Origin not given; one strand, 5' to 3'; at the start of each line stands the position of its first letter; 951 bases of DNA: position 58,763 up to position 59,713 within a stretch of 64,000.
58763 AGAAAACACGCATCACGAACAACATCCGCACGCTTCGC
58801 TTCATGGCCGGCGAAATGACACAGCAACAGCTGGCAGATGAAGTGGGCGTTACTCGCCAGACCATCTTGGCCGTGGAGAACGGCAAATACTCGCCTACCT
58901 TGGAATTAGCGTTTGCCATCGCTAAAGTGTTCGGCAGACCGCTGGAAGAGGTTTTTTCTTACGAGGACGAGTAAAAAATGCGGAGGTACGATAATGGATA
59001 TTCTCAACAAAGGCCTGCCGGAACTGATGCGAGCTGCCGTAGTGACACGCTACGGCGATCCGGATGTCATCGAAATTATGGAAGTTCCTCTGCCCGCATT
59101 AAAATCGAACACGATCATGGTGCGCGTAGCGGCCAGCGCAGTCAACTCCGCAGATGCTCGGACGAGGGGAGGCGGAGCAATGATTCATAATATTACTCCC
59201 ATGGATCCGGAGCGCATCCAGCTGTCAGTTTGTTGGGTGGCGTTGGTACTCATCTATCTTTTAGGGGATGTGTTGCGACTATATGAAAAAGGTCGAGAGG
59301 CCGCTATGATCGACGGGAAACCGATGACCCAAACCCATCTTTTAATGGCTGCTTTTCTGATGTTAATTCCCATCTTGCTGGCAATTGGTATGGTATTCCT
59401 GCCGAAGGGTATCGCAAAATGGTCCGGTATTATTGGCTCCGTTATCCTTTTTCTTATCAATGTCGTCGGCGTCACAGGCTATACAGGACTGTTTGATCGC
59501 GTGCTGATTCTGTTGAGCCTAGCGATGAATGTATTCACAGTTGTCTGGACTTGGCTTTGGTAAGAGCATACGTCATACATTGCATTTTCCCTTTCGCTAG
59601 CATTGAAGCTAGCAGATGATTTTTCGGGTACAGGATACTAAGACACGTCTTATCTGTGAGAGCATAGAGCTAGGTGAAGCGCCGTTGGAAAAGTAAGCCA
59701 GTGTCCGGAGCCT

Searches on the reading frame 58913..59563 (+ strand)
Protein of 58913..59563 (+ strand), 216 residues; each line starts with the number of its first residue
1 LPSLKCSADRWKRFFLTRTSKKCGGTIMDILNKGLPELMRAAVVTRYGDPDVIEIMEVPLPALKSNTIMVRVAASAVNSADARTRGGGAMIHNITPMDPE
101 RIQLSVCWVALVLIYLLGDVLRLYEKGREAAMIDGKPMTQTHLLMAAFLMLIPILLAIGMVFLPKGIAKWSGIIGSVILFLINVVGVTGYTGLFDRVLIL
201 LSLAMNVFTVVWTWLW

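Call 4: search_protein_families(library=pfam, proteins=[window:58913-59563:+], max_evalue=0.01)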
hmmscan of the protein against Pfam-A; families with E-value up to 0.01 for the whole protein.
window:58913-59563:+ (216 aa): 1 family
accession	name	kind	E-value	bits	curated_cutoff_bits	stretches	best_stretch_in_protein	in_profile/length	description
PF19851.4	DUF6326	-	0.00056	20.6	24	1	103-199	13-113/135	Family of unknown function (DUF6326)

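Call 5: search_protein_families(library=ncbifam, proteins=[window:58913-59563:+], max_evalue=0.01)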
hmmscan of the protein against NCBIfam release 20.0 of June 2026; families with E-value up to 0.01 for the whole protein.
window:58913-59563:+ (216 aa): 1 family
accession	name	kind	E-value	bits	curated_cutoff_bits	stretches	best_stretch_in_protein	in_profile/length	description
TIGR02824.1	quinone_pig3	subfamily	1.2e-06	27.8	296.8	1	39-87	1-49/325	putative NAD(P)H quinone oxidoreductase, PIG3 family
